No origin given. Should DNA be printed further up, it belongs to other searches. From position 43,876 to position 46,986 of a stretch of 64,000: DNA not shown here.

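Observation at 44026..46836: Multihaem cytochrome c carrying a T9SS C-terminal sorting domain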

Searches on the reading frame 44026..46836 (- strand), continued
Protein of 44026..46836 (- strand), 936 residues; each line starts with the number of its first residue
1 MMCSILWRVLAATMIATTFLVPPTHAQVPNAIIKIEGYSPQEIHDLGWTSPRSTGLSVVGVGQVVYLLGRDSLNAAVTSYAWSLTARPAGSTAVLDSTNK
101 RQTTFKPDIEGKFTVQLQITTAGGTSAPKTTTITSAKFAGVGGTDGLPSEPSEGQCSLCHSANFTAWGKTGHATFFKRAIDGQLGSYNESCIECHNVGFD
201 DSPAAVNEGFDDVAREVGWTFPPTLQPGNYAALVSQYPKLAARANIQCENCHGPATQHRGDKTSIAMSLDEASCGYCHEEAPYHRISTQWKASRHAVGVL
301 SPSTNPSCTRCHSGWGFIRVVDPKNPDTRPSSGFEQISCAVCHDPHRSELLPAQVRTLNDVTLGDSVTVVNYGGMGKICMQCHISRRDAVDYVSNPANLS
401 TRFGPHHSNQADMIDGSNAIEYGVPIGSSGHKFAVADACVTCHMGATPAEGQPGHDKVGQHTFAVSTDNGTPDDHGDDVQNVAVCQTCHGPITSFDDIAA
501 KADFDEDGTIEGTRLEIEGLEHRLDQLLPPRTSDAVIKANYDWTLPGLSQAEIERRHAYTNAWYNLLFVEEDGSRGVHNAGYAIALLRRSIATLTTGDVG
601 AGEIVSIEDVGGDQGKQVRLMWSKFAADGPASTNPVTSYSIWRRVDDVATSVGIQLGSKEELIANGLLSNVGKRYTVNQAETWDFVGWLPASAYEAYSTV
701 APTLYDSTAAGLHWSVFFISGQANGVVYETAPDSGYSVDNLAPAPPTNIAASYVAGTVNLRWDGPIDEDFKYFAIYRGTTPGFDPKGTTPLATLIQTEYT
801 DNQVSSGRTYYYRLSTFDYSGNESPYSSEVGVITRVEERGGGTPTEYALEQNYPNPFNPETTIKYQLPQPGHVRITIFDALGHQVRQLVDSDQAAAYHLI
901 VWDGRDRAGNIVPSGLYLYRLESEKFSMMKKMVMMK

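Call 59: search_protein_families(library=ncbifam, proteins=[L011:1380-5273:+, L011:5419-6459:+, L022:4152-7502:+, L022:7746-9008:+, L023:10278-13262:+, L023:13307-14434:+, L048:7388-10390:+, L048:10570-11964:+, L049:3532-6891:+, L049:6902-7993:+], max_evalue=0.00001)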
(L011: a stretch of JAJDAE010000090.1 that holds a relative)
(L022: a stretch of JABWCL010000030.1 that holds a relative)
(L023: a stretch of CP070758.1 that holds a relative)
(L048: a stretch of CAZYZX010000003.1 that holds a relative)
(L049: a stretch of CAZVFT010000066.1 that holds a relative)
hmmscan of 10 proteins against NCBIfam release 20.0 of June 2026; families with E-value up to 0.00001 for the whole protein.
L011:1380-5273:+ (1298 aa): 3 families
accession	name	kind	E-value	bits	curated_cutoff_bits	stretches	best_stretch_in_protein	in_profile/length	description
NF040734.1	CC-COOH_SaoC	equivalog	7.1e-13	48.6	80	0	36-110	42-115/148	Cys-Cys-COOH (seleno)protein SaoC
TIGR04183.1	Por_Secre_tail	domain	7.9e-11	41.8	23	1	1220-1294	2-69/72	T9SS type A sorting domain-containing protein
NF052323.1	T9SSA_dep_M6i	equivalog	7.3e-09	34.1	600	1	1219-1285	960-1026/1043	T9SS-dependent M6-like inactivated metalloprotease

L011:5419-6459:+ (347 aa): 10 families
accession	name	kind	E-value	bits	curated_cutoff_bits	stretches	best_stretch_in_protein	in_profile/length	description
NF041875.1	EPS_EpsD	equivalog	9.1e-26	91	370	1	23-212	1-199/325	exopolysaccharide biosynthesis glycosyltransferase EpsD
TIGR03965.1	mycofact_glyco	equivalog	2.8e-20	72.6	280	1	15-229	66-290/467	mycofactocin biosynthesis glycosyltransferase MftF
TIGR04283.1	glyco_like_mftF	equivalog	2.7e-17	63.1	182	1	23-234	1-200/221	TIGR04283 family arsenosugar biosynthesis glycosyltransferase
TIGR03937.1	PgaC_IcaA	equivalog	1e-13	51.1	422.3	1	15-295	39-318/407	poly-beta-1,6-N-acetyl-D-glucosamine synthase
NF007482.0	PRK10073.1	equivalog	4.3e-11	42.4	423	1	18-124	3-113/334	glycosyltransferase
NF041394.1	GtaseAglG_Halo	equivalog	5.2e-11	42.4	440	1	22-186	2-176/304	glucosyl-dolichyl phosphate glucuronosyltransferase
NF038299.1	EPS_HpsN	equivalog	7.7e-11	41.5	425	1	22-133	2-118/317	hormogonium polysaccharide biosynthesis glycosyltransferase HpsN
TIGR03472.1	HpnI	equivalog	1.5e-09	37.2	310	1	93-344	123-365/373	bacteriohopanetetrol glucosamine biosynthesis glycosyltransferase HpnI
NF047683.1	TeichurnBiosyTuaG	equivalog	4.1e-07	29.9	400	1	21-129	6-119/252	teichuronic acid biosynthesis protein TuaG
NF038302.1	EPS_HpsE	equivalog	8.3e-07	28.3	300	1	64-233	54-237/307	hormogonium polysaccharide biosynthesis glycosyltransferase HpsE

L022:4152-7502:+ (1117 aa): 4 families
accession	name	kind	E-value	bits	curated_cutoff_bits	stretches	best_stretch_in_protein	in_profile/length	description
TIGR04183.1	Por_Secre_tail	domain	1.7e-08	34.3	23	1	1037-1115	2-71/72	T9SS type A sorting domain-containing protein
NF052323.1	T9SSA_dep_M6i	equivalog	1.4e-07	29.9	600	1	1034-1108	958-1030/1043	T9SS-dependent M6-like inactivated metalloprotease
TIGR00868.1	hCaCC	subfamily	8.9e-07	27.1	900.85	1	463-574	746-862/863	calcium-activated chloride channel protein 1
NF038113.1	T9SSA_dep_M36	equivalog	1.9e-06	26.4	885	1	1009-1115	769-868/869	T9SS-dependent M36 family metallopeptidase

L022:7746-9008:+ (421 aa): 28 families (the best 25 are shown)
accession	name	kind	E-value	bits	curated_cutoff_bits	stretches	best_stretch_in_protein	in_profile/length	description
NF001947.0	PRK00725.1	subfamily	3.2e-164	546.7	470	1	14-418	11-418/426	glucose-1-phosphate adenylyltransferase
NF002023.0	PRK00844.1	subfamily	5.7e-150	499.7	458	1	20-419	7-407/408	glucose-1-phosphate adenylyltransferase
TIGR02091.1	glgC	equivalog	3.2e-141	470.6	424.9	1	21-394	2-363/364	glucose-1-phosphate adenylyltransferase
NF003670.0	PRK05293.1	equivalog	3.3e-113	378.5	470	1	19-411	4-366/382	glucose-1-phosphate adenylyltransferase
NF002772.0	PRK02862.1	equivalog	3.4e-95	319.3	537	1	19-366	3-346/429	glucose-1-phosphate adenylyltransferase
TIGR02092.1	glgD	equivalog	2.7e-46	158.3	236.6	1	30-392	13-353/370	glucose-1-phosphate adenylyltransferase subunit GlgD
NF052502.1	man1P_GTase_Rv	exception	1.2e-30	106.6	440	1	23-392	4-329/352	mannose-1-phosphate guanylyltransferase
TIGR03992.1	Arch_glmU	subfamily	1.1e-28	100.3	292.1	1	22-275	3-215/393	bifunctional sugar-1-phosphate nucleotidylyltransferase/acetyltransferase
TIGR01208.1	rmlA_long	equivalog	2.9e-21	75.8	320.25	1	23-288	3-235/353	glucose-1-phosphate thymidylyltransferase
TIGR01173.1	glmU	equivalog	1.2e-18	67.2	366.85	1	23-264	4-218/452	bifunctional UDP-N-acetylglucosamine diphosphorylase/glucosamine-1-phosphate N-acetyltransferase GlmU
NF041173.1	Sug_nt_acttase_Thmprot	equivalog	8.5e-18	64.5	600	1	23-258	4-205/405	bifunctional sugar-1-phosphate nucleotidylyltransferase/acetyltransferase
NF041313.1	UDPGP_AglF_Halo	equivalog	1.8e-15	57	400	1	23-226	4-182/234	UTP--glucose-1-phosphate uridylyltransferase AglF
NF010934.1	PRK14354.1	equivalog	6.2e-15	54.7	450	1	113-262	72-216/447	bifunctional UDP-N-acetylglucosamine diphosphorylase/glucosamine-1-phosphate N-acetyltransferase GlmU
NF010940.0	PRK14360.1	equivalog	5e-13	48.4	602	1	24-247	6-205/452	bifunctional UDP-N-acetylglucosamine diphosphorylase/glucosamine-1-phosphate N-acetyltransferase GlmU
NF010939.0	PRK14359.1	equivalog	8.2e-13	47.7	592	1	112-261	78-213/430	bifunctional UDP-N-acetylglucosamine diphosphorylase/glucosamine-1-phosphate N-acetyltransferase GlmU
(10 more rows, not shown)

L023:10278-13262:+ (995 aa): 5 families
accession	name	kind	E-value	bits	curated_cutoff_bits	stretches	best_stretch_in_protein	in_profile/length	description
NF047638.1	throspo3_MtsC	equivalog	1.8e-19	70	350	1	700-796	65-151/428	cell-cell cohesion MYXO-CTERM protein MtsC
NF045500.1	Omp28_seleno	equivalog_domain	2.1e-13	50.4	200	1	692-738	265-311/377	Omp28-related selenoprotein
NF052521.1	TafC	equivalog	1.5e-10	40.7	410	1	465-654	184-367/373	TafC family fimbrial protein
NF033707.1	T9SS_sortase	equivalog_domain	1.7e-10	39.3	420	1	906-983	999-1078/1095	type IX secretion system sortase PorU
TIGR04183.1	Por_Secre_tail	domain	8.1e-10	38.5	23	1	909-992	2-70/72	T9SS type A sorting domain-containing protein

L023:13307-14434:+ (376 aa): 1 family
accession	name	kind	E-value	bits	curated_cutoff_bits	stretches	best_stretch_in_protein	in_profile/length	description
TIGR01382.1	PfpI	subfamily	7.7e-12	45.1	139.05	1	76-221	20-153/169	DJ-1/PfpI/YhbO family deglycase/protease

L048:7388-10390:+ (1001 aa): 4 families
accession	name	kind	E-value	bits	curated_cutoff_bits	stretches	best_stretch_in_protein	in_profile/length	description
TIGR04183.1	Por_Secre_tail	domain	8.4e-11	41.7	23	1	918-998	2-70/72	T9SS type A sorting domain-containing protein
NF033707.1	T9SS_sortase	equivalog_domain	2.6e-09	35.3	420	1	915-988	999-1077/1095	type IX secretion system sortase PorU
NF005176.1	PRK06655.1-1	equivalog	2e-07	31.2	230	1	934-990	95-151/197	flagellar hook assembly protein FlgD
NF052323.1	T9SSA_dep_M6i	equivalog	2.1e-06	26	600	1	873-993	913-1030/1043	T9SS-dependent M6-like inactivated metalloprotease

L048:10570-11964:+ (465 aa): 3 families
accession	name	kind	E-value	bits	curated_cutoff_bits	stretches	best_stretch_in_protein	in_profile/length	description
NF008572.0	PRK11524.1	equivalog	7.5e-16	58.1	292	2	376-445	195-264/294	adenine-specific DNA-methyltransferase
NF050803.1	DnaMtaseCcrMCaul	equivalog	5.9e-13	48.4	830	1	188-445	4-255/350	adenine-specific DNA-methyltransferase CcrM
NF010253.0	PRK13699.1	subfamily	4.1e-06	26.6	244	0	371-439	139-207/226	DNA methyltransferase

L049:3532-6891:+ (1120 aa): 1 family
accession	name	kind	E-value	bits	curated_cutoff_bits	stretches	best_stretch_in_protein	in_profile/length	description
NF052228.1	T9SS_PorZ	equivalog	8.7e-10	37.7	260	1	1002-1112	658-757/757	type IX secretion system anionic LPS delivery protein PorZ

L049:6902-7993:+ (364 aa): 4 families
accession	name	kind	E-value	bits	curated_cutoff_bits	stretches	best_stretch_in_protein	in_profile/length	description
NF033709.1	PorV_fam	subfamily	7.8e-45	153.9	90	1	45-364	3-326/326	PorV/PorQ family protein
NF033711.1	T9SS_PorQ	equivalog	9e-26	90.7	220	1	49-216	29-192/335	type IX secretion system protein PorQ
NF052325.1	PorVQ2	equivalog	4.1e-16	58.8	325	1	50-213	31-200/354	putative type IX sorting system protein PorV2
NF033710.1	T9SS_OM_PorV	equivalog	2e-14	53.6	250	1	38-220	18-213/367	type IX secretion system outer membrane channel protein PorV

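Call 65: find_homologous_proteins(query=A3, max_evalue=1e-10)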
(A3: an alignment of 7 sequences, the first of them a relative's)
Query A3 (7 sequences) (354 aa, profile of the alignment): 3009 proteins with E <= 1e-10 among 8000 candidates; the best 120 are listed.
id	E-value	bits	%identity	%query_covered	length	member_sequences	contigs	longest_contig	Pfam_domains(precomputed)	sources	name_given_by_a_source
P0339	2.7e-149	515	28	100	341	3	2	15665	PF03687.21,PF19572.6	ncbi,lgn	-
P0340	7.6e-141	487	35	80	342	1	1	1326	PF03687.21,PF19572.6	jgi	jgi:hypothetical protein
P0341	7.7e-134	464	27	100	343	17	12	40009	PF03687.21,PF19572.6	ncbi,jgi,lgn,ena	ncbi:MAG: PorV/PorQ family protein [Calditrichia bacterium]|jgi:hypothetical protein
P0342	3.2e-133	462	28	100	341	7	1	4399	PF19572.6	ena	-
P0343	6.4e-133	461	28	100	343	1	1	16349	PF03687.21,PF19572.6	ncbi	-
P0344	2.6e-131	456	30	100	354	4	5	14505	PF03687.21,PF03349.23,PF19572.6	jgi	jgi:opacity protein-like surface antigen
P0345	3.1e-131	456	100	100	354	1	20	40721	PF19572.6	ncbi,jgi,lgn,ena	-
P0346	4.3e-131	455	32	95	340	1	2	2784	PF03687.21,PF03349.23,PF19572.6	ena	-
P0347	4.6e-131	455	28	99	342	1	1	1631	PF03687.21,PF19572.6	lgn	-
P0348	4.4e-130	452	27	96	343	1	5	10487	PF03687.21,PF19572.6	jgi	jgi:hypothetical protein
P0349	2.6e-129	449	30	82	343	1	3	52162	PF03687.21,PF03349.23,PF19572.6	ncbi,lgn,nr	ncbi:MAG: PorV/PorQ family protein [candidate division KSB1 bacterium]|nr:PorV/PorQ family protein [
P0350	4.6e-129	449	32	82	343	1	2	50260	PF03687.21,PF19572.6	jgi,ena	-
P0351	4.9e-129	448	29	98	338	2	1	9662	PF03687.21,PF19572.6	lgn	-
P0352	7.2e-129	448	29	82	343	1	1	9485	PF03687.21,PF19572.6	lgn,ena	-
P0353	5.1e-128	445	27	97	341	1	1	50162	PF03687.21,PF03349.23,PF19572.6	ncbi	-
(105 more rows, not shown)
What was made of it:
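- On T9SS type A cargo (TIGR04183 / Pfam PF18962 C-terminal domain): PorV/PorQ-family proteins are named from KSB1 and Calditrichia MAGs (calls 59, 65).
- Tried and rejected: A profile search then found PorV/PorQ-family proteins named from KSB1 and Calditrichia (call 65).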

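Call 66: find_encoding_contigs(protein=P0349, flank=8000, max_places=3)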
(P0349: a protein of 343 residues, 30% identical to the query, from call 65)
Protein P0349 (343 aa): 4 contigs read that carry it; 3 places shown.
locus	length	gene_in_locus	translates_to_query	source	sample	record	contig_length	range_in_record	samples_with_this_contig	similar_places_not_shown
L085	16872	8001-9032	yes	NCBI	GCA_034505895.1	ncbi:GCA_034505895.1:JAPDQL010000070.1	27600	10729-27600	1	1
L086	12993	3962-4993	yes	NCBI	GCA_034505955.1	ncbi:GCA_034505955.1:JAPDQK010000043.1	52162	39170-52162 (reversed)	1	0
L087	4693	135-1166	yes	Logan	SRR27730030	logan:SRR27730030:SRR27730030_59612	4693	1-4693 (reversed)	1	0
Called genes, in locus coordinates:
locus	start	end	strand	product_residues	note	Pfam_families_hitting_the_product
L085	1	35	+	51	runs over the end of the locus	-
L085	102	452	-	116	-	PF02452:PemK_toxin (weak)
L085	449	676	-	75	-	PF10047:DUF2281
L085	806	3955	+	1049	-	-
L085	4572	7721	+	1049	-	PF22352:K319L-like_PKD (faint), PF00801:PKD (faint), PF17963:Big_9 (weak), PF18911:PKD_4 (faint), PF07953:Toxin_R_bind_N, PF13385:Laminin_G_3, PF13860:FlgD_ig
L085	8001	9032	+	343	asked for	PF03687:UPF0164, PF03349:Toluene_X (faint), PF19572:PorV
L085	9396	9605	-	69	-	-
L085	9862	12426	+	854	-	PF17389:Bac_rhamnosid6H, PF06202:GDE_C (weak), PF17167:Glyco_hydro_94 (weak), PF22422:MGH1-like_GH (weak)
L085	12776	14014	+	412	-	PF01547:SBP_bac_1, PF13416:SBP_bac_8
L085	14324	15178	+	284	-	PF00528:BPD_transp_1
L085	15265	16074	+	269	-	PF00528:BPD_transp_1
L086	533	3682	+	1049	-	PF22352:K319L-like_PKD (faint), PF00801:PKD (faint), PF17963:Big_9 (weak), PF18911:PKD_4 (faint), PF07953:Toxin_R_bind_N, PF13385:Laminin_G_3, PF13860:FlgD_ig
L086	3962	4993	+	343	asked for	PF03687:UPF0164, PF03349:Toluene_X (faint), PF19572:PorV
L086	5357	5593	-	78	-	-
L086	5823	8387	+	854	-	PF17389:Bac_rhamnosid6H, PF06202:GDE_C (weak), PF17167:Glyco_hydro_94 (weak), PF22422:MGH1-like_GH (weak)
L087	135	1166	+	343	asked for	PF03687:UPF0164, PF03349:Toluene_X (faint), PF19572:PorV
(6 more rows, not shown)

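Call 67: find_encoding_contigs(protein=P0341, flank=8000, max_places=6)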
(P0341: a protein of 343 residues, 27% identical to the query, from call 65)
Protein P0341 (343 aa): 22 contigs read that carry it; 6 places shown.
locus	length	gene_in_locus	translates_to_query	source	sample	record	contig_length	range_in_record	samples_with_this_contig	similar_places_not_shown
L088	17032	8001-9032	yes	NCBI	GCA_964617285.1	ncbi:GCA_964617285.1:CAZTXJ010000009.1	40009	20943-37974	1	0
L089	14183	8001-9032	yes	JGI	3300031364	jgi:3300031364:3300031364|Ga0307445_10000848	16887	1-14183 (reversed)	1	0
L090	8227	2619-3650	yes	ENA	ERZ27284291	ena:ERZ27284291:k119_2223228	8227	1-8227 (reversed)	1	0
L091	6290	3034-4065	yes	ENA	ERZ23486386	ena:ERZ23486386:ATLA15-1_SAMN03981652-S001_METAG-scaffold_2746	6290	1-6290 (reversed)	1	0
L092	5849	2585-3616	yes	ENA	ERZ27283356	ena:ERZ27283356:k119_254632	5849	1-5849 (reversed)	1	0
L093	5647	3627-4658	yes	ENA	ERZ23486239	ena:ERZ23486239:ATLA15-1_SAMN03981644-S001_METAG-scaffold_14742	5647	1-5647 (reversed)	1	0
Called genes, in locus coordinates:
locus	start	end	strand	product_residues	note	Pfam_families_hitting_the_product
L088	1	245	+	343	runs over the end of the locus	PF00356:LacI, PF00532:Peripla_BP_1, PF13407:Peripla_BP_4, PF13377:Peripla_BP_3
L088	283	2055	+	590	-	PF13860:FlgD_ig, PF18962:Por_Secre_tail (weak)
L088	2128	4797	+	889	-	PF13620:CarboxypepD_reg, PF13715:CarbopepD_reg_2, PF07715:Plug, PF25183:OMP_b-brl_4, PF00593:TonB_dep_Rec_b-barrel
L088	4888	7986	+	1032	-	-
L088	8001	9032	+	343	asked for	PF03687:UPF0164, PF19572:PorV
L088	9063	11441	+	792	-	PF06165:GH94_b-supersand, PF17167:Glyco_hydro_94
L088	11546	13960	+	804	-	PF21582:CBM30 (weak), PF10091:Glycoamylase, PF18962:Por_Secre_tail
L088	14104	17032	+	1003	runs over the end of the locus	PF02837:Glyco_hydro_2_N (weak), PF22666:Glyco_hydro_2_N2, PF00703:Glyco_hydro_2, PF02836:Glyco_hydro_2_C (weak), PF00754:F5_F8_type_C, PF22633:F5_F8_type_C_2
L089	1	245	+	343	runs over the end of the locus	PF00356:LacI, PF00532:Peripla_BP_1, PF13407:Peripla_BP_4, PF13377:Peripla_BP_3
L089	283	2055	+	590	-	PF13860:FlgD_ig, PF18962:Por_Secre_tail (weak)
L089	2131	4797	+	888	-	PF13620:CarboxypepD_reg, PF13715:CarbopepD_reg_2, PF07715:Plug, PF00593:TonB_dep_Rec_b-barrel, PF25183:OMP_b-brl_4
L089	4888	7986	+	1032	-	-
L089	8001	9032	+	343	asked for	PF03687:UPF0164, PF19572:PorV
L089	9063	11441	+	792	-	PF06165:GH94_b-supersand, PF17167:Glyco_hydro_94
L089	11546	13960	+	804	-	PF21582:CBM30 (weak), PF10091:Glycoamylase, PF18962:Por_Secre_tail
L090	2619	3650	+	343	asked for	PF03687:UPF0164, PF19572:PorV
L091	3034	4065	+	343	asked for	PF03687:UPF0164, PF19572:PorV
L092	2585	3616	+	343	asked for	PF03687:UPF0164, PF19572:PorV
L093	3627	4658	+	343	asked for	PF03687:UPF0164, PF19572:PorV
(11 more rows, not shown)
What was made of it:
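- On T9SS type A cargo (TIGR04183 / Pfam PF18962 C-terminal domain): They score below the PorV equivalog cut-off and sit in polysaccharide-utilisation-like loci (calls 59, 66, 67).
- Tried and rejected: Their context is polysaccharide-utilisation-like, and they fall below the PorV equivalog score (calls 59, 66, 67).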
